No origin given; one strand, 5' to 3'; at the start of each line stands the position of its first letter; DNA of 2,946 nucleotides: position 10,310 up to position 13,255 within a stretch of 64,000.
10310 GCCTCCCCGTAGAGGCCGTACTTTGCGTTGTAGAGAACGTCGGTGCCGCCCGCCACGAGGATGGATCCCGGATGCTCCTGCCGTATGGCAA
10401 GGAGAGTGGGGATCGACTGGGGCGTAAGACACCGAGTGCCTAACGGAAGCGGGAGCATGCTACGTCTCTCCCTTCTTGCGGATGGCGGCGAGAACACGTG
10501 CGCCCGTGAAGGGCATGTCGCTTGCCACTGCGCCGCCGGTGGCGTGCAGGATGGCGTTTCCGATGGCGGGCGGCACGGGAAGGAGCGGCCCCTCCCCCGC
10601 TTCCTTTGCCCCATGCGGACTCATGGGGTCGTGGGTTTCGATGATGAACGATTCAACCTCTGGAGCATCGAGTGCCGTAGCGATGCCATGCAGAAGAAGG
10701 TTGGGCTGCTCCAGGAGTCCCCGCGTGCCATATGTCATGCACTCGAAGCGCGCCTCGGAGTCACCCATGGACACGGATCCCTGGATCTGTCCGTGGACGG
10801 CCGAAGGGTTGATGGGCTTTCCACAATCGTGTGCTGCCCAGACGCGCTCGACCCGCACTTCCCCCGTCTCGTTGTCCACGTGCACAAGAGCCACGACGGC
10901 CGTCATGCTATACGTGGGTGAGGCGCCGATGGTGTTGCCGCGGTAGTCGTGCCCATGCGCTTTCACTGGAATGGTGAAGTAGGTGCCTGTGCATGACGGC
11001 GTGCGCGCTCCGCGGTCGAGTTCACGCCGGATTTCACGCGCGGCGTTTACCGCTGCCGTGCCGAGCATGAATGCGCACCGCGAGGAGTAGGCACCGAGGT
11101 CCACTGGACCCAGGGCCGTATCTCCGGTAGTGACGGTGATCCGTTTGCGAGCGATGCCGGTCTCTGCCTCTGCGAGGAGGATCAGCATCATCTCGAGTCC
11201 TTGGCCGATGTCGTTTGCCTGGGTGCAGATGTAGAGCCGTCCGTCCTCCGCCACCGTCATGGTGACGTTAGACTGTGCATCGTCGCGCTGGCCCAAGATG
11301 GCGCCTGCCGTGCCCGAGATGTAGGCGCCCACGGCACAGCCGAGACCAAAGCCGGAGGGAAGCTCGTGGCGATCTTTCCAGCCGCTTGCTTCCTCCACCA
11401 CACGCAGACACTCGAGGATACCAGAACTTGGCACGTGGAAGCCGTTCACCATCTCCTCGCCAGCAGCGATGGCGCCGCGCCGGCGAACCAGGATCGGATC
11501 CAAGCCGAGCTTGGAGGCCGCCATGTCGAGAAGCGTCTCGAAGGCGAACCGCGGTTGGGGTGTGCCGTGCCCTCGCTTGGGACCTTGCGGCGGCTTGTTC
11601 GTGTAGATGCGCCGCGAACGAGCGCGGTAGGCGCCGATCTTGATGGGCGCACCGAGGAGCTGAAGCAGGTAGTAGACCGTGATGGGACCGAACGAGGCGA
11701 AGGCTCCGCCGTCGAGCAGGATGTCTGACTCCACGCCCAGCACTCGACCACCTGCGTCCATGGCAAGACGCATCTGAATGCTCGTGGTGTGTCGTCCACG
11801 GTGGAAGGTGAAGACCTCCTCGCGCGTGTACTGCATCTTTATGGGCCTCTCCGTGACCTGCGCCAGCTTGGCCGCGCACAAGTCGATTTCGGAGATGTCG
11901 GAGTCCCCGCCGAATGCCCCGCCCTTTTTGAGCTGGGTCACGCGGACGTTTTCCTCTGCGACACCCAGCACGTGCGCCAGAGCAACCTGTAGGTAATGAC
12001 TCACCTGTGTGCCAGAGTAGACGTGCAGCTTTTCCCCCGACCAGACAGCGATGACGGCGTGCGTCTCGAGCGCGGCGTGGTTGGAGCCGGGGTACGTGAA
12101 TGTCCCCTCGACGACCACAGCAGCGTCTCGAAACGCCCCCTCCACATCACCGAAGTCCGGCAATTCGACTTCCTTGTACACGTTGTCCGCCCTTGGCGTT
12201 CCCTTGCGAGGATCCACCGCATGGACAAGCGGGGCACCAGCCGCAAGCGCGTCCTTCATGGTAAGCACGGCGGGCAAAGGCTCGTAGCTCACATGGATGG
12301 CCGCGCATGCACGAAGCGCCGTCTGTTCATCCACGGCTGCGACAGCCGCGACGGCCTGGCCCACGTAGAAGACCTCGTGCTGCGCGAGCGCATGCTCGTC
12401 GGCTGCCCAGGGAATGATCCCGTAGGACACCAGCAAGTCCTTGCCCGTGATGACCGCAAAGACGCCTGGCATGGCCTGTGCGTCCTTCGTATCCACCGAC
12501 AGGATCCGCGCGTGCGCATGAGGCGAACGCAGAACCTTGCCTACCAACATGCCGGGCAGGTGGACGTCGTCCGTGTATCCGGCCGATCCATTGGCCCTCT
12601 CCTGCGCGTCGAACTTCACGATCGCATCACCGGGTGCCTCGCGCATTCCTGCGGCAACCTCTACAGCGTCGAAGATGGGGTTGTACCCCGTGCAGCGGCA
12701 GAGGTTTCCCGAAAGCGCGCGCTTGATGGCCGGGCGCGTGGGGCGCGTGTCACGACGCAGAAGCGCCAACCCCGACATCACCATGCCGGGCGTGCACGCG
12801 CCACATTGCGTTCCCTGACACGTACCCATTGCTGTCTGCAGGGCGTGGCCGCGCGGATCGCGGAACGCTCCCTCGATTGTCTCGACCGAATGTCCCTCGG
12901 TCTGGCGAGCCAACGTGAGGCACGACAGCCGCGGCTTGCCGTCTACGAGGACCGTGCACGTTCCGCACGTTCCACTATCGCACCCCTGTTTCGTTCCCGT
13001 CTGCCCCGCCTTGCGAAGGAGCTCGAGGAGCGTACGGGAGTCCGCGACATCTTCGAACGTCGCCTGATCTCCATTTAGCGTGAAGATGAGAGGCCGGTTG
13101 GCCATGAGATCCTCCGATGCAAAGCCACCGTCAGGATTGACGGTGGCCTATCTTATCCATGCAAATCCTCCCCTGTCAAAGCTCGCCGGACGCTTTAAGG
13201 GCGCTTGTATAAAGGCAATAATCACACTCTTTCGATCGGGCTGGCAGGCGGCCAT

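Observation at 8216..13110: High-GC island encoding an XDH/CoxSML-family molybdo-flavoenzyme in an otherwise reduced genome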

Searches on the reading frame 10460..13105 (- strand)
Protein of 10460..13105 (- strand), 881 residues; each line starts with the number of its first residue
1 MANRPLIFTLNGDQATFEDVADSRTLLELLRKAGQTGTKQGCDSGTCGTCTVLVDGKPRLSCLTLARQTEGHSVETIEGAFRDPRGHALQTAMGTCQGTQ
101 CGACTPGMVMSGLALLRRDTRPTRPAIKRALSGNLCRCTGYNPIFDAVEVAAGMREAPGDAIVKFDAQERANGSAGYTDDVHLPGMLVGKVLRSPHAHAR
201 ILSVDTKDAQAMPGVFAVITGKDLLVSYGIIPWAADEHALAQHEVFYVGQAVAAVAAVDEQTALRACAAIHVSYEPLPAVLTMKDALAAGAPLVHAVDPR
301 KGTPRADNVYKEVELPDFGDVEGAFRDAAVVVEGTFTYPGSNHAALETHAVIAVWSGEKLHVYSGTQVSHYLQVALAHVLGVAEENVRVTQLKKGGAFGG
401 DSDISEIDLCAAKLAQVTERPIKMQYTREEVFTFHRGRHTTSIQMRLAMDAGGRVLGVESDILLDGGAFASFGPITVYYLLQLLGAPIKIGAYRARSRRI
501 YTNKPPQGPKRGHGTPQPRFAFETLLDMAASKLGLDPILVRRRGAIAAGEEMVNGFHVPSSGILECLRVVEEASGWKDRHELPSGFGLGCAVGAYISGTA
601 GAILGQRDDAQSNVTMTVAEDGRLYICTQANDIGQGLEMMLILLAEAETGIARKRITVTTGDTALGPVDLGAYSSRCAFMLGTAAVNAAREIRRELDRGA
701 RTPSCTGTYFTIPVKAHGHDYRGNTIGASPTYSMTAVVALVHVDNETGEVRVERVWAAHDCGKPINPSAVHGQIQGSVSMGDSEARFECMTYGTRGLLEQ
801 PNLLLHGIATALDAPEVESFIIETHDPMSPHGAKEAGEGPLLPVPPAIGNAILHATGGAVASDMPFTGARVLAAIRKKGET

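Call 5: search_protein_families(library=pfam, proteins=[window:10460-13105:-])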
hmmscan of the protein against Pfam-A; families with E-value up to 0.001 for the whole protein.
window:10460-13105:- (881 aa): 6 families
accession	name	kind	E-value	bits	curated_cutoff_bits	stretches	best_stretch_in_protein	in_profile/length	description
PF02738.23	MoCoBD_1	-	1.5e-66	224.4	27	1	307-543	7-242/244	Molybdopterin cofactor-binding domain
PF20256.3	MoCoBD_2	-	3.2e-42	145.4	27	1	573-815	5-283/283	Molybdopterin cofactor-binding domain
PF01315.27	Ald_Xan_dh_C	-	3.6e-30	104.9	31.3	1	173-278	2-110/110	Aldehyde oxidase and xanthine dehydrogenase, a/b hammerhead domain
PF01799.25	Fer2_2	-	1.2e-24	86.7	30.3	1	76-149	1-75/75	[2Fe-2S] binding domain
PF00111.32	Fer2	-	3.9e-10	40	21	1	8-62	1-72/77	2Fe-2S iron-sulfur cluster binding domain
PF13085.11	Fer2_3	-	4.4e-06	27.1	27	1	39-73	49-83/107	2Fe-2S iron-sulfur cluster binding domain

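Call 6: search_protein_families(library=ncbifam, proteins=[window:10460-13105:-])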
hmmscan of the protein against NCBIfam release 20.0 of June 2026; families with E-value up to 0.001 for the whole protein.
window:10460-13105:- (881 aa): 25 families
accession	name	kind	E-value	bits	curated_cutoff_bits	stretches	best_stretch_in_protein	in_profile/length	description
TIGR03194.1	4hydrxCoA_A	equivalog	5e-193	643.5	994.55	2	165-696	4-529/746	4-hydroxybenzoyl-CoA reductase subunit alpha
TIGR03311.1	Se_dep_XDH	equivalog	1.6e-136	456.6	830.45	1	10-865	5-840/848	selenium-dependent xanthine dehydrogenase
NF043082.1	XdhA_XDHase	equivalog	1.4e-121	407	780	2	159-696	2-545/758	xanthine dehydrogenase subunit XdhA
NF007426.0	PRK09970.1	equivalog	1.2e-116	390.7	916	2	158-695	6-547/761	xanthine dehydrogenase molybdenum-binding subunit XdhA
NF045668.1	pterin_aldehy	equivalog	1.1e-114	384.4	1100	1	20-875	16-904/905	molybdopterin-dependent aldehyde oxidoreductase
TIGR03196.1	pucD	equivalog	6e-96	322.5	783.65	2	165-702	10-549/763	xanthine dehydrogenase subunit D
NF041018.1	glyceraldDH_alpha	equivalog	1.4e-93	314.6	790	2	159-700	4-547/741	glyceraldehyde dehydrogenase subunit alpha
NF040766.1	CODH_aero_grp5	exception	8.4e-81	272.3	950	2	160-695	7-552/785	aerobic carbon-monoxide dehydrogenase large subunit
TIGR03313.1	Se_sel_red_Mo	hypoth_equivalog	5.7e-78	262.6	1101.9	3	317-695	360-744/951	molybdopterin-dependent oxidoreductase Mo/Fe-S-binding subunit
TIGR02416.1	CO_dehy_Mo_lg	equivalog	9.8e-71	238.9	991.15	2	172-694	7-558/770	aerobic carbon-monoxide dehydrogenase large subunit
TIGR02965.1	xanthine_xdhB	equivalog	1.3e-69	235.3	849.5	2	167-696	10-532/758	xanthine dehydrogenase molybdopterin binding subunit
NF041671.1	peri_hyde_PaoC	equivalog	4e-63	213.9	1180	2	159-689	19-525/735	aldehyde oxidoreductase molybdenum-binding subunit PaoC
TIGR02969.1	mam_aldehyde_ox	subfamily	8e-62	209.1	1912.3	2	159-542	577-944/1330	aldehyde oxidase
TIGR03193.1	4hydroxCoAred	equivalog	5.4e-47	159.4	257.8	1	9-152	5-148/148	4-hydroxybenzoyl-CoA reductase subunit gamma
TIGR02963.1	xanthine_xdhA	equivalog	1.4e-40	139.4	467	1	7-156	2-162/468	xanthine dehydrogenase small subunit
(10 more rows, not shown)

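Call 8: find_homologous_proteins(query=window:10460-13105:-)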
Query window:10460-13105:- (881 aa): 7795 proteins with E <= 0.001 among 8000 candidates; the best 120 are listed.
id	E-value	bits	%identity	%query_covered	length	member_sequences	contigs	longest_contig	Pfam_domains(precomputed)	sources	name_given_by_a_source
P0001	0.0e+0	1173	63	99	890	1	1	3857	PF02738.24,PF20256.4,PF01799.26,PF00111.33,PF13085.12,PF01315.28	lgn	-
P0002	0.0e+0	1169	63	100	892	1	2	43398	PF02738.24,PF20256.4,PF01799.26,PF00111.33,PF13085.12,PF01315.28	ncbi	-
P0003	0.0e+0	1146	62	99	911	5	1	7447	PF02738.24,PF20256.4,PF01799.26,PF00111.33,PF13085.12,PF01315.28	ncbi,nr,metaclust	ncbi:hypothetical protein A3D69_02310 [Candidatus Uhrbacteria bacterium RIFCSPHIGHO2_02_FULL_54_11]|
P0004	0.0e+0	1070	58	98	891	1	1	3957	PF02738.24,PF20256.4,PF01799.26,PF00111.33,PF01315.28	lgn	-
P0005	0.0e+0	1044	92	57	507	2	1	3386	PF02738.24,PF20256.4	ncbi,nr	ncbi:molybdopterin-dependent oxidoreductase, partial [Candidatus Uhrbacteria bacterium]|nr:molybdopt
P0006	2.8e-264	898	50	97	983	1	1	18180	PF02738.24,PF20256.4,PF01799.26,PF00111.33,PF01315.28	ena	-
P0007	2.0e-262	892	51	99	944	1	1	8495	PF02738.24,PF20256.4,PF01799.26,PF00111.33,PF01315.28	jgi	jgi:4-hydroxybenzoyl-CoA reductase alpha subunit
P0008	1.9e-260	885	51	97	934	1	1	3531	PF02738.24,PF20256.4,PF01799.26,PF00111.33,PF01315.28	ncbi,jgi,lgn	ncbi:MAG: 4-hydroxybenzoyl-CoA reductase subunit alpha [Kiritimatiellia bacterium]|jgi:4-hydroxybenz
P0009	6.0e-260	883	51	98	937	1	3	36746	PF02738.24,PF20256.4,PF01799.26,PF00111.33,PF13085.12,PF01315.28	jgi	-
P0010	1.0e-259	883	50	99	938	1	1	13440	PF02738.24,PF20256.4,PF01799.26,PF00111.33,PF01315.28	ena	-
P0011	1.0e-259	883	50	97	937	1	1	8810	PF02738.24,PF20256.4,PF01799.26,PF00111.33,PF13085.12,PF01315.28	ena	-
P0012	4.7e-259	880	50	97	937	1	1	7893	PF02738.24,PF20256.4,PF01799.26,PF00111.33,PF01315.28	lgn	-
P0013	1.9e-257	875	50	99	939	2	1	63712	PF02738.24,PF20256.4,PF01799.26,PF00111.33,PF13085.12,PF01315.28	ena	-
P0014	2.2e-257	875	51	99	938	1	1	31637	PF02738.24,PF20256.4,PF01799.26,PF00111.33,PF01315.28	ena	-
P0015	1.5e-256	872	50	99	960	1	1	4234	PF02738.24,PF20256.4,PF01799.26,PF00111.33,PF13085.12,PF01315.28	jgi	jgi:4-hydroxybenzoyl-CoA reductase alpha subunit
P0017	5.6e-256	870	52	98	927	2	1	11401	PF02738.24,PF20256.4,PF01799.26,PF00111.33,PF13085.12,PF01315.28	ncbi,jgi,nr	ncbi:MAG: molybdopterin-dependent oxidoreductase [Deltaproteobacteria bacterium]|nr:molybdopterin-de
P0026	3.6e-254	864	51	100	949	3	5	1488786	PF02738.24,PF20256.4,PF01799.26,PF00111.33,PF01315.28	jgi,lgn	jgi:4-hydroxybenzoyl-CoA reductase subunit alpha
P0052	3.4e-249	848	49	97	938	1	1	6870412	PF02738.24,PF20256.4,PF01799.26,PF00111.33,PF01315.28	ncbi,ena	-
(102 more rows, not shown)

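Call 9: find_encoding_contigs(protein=window:10460-13105:-, flank=10000)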
Protein window:10460-13105:- (881 aa): 2 contigs read that carry it; 2 places shown.
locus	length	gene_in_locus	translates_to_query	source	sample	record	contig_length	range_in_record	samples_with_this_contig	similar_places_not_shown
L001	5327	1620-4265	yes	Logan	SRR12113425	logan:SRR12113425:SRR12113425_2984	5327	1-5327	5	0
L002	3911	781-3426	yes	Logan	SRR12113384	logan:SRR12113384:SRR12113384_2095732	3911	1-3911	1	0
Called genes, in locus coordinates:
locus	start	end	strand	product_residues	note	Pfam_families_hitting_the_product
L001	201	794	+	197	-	PF03167:UDG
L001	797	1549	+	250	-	PF12705:PDDEXK_1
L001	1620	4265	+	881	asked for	PF00111:Fer2, PF13085:Fer2_3 (weak), PF01799:Fer2_2, PF01315:Ald_Xan_dh_C, PF02738:MoCoBD_1, PF20256:MoCoBD_2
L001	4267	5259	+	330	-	PF00941:FAD_binding_5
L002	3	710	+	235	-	?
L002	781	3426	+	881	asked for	PF00111:Fer2, PF13085:Fer2_3 (weak), PF01799:Fer2_2, PF01315:Ald_Xan_dh_C, PF02738:MoCoBD_1, PF20256:MoCoBD_2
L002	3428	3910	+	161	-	?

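Call 10: find_encoding_contigs(protein=P0002, flank=10000)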
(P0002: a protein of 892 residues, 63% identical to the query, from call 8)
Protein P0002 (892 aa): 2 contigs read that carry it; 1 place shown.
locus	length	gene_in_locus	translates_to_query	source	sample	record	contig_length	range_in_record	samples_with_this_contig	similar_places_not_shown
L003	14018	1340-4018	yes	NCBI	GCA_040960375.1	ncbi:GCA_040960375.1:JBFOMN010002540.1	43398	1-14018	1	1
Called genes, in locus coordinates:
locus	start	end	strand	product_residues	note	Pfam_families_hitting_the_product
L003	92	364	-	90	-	-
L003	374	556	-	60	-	PF06821:Ser_hydrolase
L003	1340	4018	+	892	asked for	PF00111:Fer2, PF13085:Fer2_3 (weak), PF01799:Fer2_2, PF01315:Ald_Xan_dh_C, PF02738:MoCoBD_1, PF20256:MoCoBD_2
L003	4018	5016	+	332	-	PF00941:FAD_binding_5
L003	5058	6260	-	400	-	PF01170:UPF0020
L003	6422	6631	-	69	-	-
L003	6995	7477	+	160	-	PF01250:Ribosomal_S6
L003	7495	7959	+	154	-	PF00436:SSB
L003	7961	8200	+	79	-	PF01084:Ribosomal_S18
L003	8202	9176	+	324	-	PF00152:tRNA-synt_2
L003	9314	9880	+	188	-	PF08207:EFP_N, PF01132:EFP, PF09285:Elong-fact-P_C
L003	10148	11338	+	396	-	PF11159:DUF2939 (weak)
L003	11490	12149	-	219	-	PF00730:HhH-GPD, PF00633:HHH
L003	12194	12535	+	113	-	-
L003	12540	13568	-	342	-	PF13481:AAA_25 (faint), PF00154:RecA_N, PF08423:Rad51, PF06745:ATPase (faint), PF27531:MT3502_N (weak), PF01637:ATPase_2 (weak), PF21096:RecA_C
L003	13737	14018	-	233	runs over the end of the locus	PF12844:HTH_19 (weak), PF13413:HTH_25, PF09136:Glucodextran_B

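Call 14: search_solved_structures(query=window:10460-13105:-, show_alignments=1, max_evalue=1e-20)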
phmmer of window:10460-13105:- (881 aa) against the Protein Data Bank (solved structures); distinct sequences matched with E-value up to 1e-20: 57.
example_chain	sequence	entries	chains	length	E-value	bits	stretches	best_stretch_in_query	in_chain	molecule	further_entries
1rm6_A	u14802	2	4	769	1.9e-131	443.3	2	165-700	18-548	4-hydroxybenzoyl-CoA reductase alpha subunit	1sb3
1sij_A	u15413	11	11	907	1.8e-72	248.1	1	7-875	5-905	Aldehyde oxidoreductase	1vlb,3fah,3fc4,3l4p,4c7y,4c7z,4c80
3zyv_A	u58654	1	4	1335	8e-68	232.8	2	148-857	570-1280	AOX3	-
1dgj_A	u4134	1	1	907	3.3e-64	220.8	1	23-875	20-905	ALDEHYDE OXIDOREDUCTASE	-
8uem_A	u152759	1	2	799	6.5e-62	213.2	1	171-694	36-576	Carbon monoxide dehydrogenase (Large chain), CoxL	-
2ckj_A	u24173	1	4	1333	2e-61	211.6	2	157-841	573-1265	XANTHINE OXIDOREDUCTASE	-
4yrw_A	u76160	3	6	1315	3e-61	211.1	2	159-808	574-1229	Xanthine dehydrogenase/oxidase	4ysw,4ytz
6adj_A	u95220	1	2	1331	3.2e-61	211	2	159-808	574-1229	Xanthine dehydrogenase/oxidase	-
6abu_A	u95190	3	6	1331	3.2e-61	211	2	159-808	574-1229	Xanthine dehydrogenase/oxidase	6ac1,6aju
3an1_A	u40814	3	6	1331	3.2e-61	211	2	159-808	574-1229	Xanthine dehydrogenase/oxidase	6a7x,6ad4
6ac4_A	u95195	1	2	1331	3.2e-61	211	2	159-808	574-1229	Xanthine dehydrogenase/oxidase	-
2e3t_A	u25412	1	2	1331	3.2e-61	211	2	159-808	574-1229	Xanthine dehydrogenase/oxidase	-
2e1q_A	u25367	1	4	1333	4e-61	210.6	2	157-841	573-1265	Xanthine dehydrogenase/oxidase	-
1wyg_A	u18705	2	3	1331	5.5e-61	210.2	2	159-809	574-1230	Xanthine dehydrogenase/oxidase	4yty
28mb_A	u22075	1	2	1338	4.1e-60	207.3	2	159-808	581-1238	Aldehyde oxidase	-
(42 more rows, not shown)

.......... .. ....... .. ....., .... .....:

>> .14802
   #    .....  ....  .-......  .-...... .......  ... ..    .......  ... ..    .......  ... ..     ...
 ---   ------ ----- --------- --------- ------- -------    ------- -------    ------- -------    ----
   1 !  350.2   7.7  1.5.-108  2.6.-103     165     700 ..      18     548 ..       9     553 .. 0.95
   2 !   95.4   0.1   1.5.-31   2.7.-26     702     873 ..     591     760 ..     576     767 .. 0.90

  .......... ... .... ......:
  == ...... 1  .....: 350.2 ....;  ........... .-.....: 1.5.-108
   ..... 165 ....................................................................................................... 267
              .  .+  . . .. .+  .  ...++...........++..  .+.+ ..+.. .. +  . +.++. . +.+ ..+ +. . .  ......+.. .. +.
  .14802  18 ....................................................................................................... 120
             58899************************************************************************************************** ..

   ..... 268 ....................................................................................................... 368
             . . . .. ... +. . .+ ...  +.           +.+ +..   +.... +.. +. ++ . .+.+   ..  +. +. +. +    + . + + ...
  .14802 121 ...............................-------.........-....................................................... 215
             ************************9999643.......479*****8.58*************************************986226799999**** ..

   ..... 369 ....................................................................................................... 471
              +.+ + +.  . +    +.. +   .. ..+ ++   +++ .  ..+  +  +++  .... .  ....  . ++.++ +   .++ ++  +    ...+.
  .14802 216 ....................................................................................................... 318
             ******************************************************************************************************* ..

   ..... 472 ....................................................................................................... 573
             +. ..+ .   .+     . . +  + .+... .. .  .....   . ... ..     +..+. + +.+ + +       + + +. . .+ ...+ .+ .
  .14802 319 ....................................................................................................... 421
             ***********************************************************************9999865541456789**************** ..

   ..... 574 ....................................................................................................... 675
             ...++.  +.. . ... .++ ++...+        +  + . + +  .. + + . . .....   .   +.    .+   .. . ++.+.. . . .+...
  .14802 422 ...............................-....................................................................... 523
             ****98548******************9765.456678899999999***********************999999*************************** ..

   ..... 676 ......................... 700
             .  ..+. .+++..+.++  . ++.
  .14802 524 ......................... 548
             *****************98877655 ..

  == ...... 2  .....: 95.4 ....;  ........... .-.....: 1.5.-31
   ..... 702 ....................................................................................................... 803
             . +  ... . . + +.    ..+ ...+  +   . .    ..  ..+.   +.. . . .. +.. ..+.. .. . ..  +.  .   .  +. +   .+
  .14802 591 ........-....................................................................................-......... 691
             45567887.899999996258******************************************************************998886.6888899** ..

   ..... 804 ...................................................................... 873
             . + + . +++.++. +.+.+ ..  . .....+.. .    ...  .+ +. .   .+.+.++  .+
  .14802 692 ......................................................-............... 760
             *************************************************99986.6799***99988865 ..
